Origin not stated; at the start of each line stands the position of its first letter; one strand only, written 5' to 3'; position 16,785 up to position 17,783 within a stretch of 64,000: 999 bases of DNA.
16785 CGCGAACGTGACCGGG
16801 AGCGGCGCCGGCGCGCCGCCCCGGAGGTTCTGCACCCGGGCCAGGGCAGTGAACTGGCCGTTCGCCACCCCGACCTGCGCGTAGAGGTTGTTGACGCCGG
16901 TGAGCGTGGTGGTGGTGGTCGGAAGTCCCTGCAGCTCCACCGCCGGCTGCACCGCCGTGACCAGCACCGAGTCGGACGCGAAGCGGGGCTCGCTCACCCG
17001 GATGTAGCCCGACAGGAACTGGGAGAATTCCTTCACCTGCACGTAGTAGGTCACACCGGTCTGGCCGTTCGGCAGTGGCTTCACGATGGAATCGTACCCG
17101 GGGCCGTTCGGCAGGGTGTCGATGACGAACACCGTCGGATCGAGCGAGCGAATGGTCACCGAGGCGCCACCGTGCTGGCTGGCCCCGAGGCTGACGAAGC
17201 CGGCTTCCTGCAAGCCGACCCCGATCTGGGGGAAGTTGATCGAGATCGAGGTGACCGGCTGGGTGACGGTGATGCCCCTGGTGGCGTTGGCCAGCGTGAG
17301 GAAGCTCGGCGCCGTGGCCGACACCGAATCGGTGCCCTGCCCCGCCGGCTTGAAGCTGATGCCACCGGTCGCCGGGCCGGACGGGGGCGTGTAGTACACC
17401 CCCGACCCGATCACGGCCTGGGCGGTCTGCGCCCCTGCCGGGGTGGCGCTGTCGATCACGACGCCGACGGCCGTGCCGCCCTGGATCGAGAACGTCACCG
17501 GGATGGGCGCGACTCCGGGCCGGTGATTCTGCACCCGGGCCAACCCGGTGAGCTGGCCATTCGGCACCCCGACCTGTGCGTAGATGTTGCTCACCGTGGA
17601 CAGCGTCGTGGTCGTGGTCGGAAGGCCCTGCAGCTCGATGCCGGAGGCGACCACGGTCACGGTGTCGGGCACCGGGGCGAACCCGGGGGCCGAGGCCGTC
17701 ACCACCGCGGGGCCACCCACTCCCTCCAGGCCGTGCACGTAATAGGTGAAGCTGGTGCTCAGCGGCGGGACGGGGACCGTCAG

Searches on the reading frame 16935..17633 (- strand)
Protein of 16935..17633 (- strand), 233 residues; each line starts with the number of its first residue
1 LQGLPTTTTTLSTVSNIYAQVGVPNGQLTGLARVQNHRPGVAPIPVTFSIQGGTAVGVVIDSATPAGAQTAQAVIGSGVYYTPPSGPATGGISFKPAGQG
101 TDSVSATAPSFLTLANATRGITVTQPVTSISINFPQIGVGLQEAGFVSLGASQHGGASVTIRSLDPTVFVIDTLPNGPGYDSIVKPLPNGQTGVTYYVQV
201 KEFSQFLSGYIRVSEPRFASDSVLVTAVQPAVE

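Call 61: predict_structure(alignment_id=A2)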
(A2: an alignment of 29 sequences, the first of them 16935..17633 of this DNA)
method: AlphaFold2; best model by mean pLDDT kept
length: 233 residues; sequences in the alignment: 29
mean_pLDDT: 95.5   pTM: 0.80
mean pLDDT of the five models: 95.5, 94.7, 94.3, 93.8, 93.3
residues with pLDDT >= 90: 225; 70-90: 8; 50-70: 0; < 50: 0
segments of 3 or more residues with pLDDT < 50: none
pLDDT, mean of each block of 10 residues (from residue 1): 96 96 95 96 97 86 95 97 96 95 97 95 96 97 97 94 97 96 97 98 93 96 98 89
secondary structure, 60 per line:
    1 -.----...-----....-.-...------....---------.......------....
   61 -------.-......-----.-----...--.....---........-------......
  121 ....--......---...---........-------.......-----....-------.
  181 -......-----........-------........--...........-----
elements in order: E7-9 E15-18 E22-24 E31-34 E44-50 E57-60 E70-75 E92-96 E100-107 E118-124 E127-132 E136-138 E142-149 E157-163 E169-172 E182-187 E193-200 E208-215 E218-228

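Call 63: fold_search(model_id=the predicted structure, library=pdb)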
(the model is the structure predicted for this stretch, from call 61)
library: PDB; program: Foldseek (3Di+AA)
matches with E <= 10: 1982; with E <= 0.001: 189
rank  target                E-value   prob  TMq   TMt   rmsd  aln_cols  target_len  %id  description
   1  5n40                  5.5e-07  1.00  0.34  0.24  10.2       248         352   13  Structure of Yersinia pseudotuberculosis adhesin InvE (released 2017-04-12)
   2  7som_D                8.1e-07  1.00  0.29  0.06  17.1       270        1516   12  Ciliary C2 central pair apparatus isolated from Chlamydomonas reinhardtii (released 2022-04-13)
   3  9u61_C                9.5e-07  1.00  0.37  0.16   9.9       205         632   13  CP/MBL pathways C3 convertase C4b2a and C3 complex (released 2026-01-14)
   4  4uid_B                1.8e-06  1.00  0.30  0.39  10.1       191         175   16  Crystal structure of the S-layer protein SbsC domains 4 and 5 (released 2016-04-13)
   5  8cs9_X                1.9e-06  1.00  0.36  0.15  12.7       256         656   12  Composite reconstruction of Class 1 of the erythrocyte ankyrin-1 complex (released 2022-07-20)
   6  7sqc_F0               2.1e-06  1.00  0.35  0.29   8.5       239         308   10  Ciliary C1 central pair apparatus isolated from Chlamydomonas reinhardtii (released 2022-04-13)
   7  8uin_G                2.5e-06  1.00  0.40  0.17   9.0       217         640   13  Structure of the C3bBb-albicin complex (released 2024-05-08)
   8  7uzs                  2.9e-06  1.00  0.34  0.15  12.4       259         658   11  Protein 4.2 (local refinement from consensus reconstruction of ankyrin complex classes) (released 2022-07-20)
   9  7sqc_2B               3.1e-06  1.00  0.32  0.13   8.5       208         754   11  Ciliary C1 central pair apparatus isolated from Chlamydomonas reinhardtii (released 2022-04-13)
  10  7sqc_2A               3.3e-06  1.00  0.31  0.13   8.8       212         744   12  Ciliary C1 central pair apparatus isolated from Chlamydomonas reinhardtii (released 2022-04-13)
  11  4uj6                  3.8e-06  1.00  0.31  0.11   9.0       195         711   17  Structure of surface layer protein SbsC, domains 1-6 (released 2016-04-27)
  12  8eok_G                4.1e-06  1.00  0.38  0.17   8.9       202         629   13  Structure of the C3bB proconvertase in complex with lufaxin and factor Xa (released 2023-08-30)
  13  4uid_A                4.8e-06  1.00  0.30  0.34   9.4       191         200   17  Crystal structure of the S-layer protein SbsC domains 4 and 5 (released 2016-04-13)
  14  5fo7_A                7.0e-06  1.00  0.39  0.17   8.9       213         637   14  Crystal Structure of Human Complement C3b at 2.8 Angstrom resolution (released 2016-04-06)
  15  8enu_G                7.8e-06  1.00  0.39  0.16   9.2       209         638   13  Structure of the C3bB proconvertase in complex with lufaxin (released 2023-08-09)
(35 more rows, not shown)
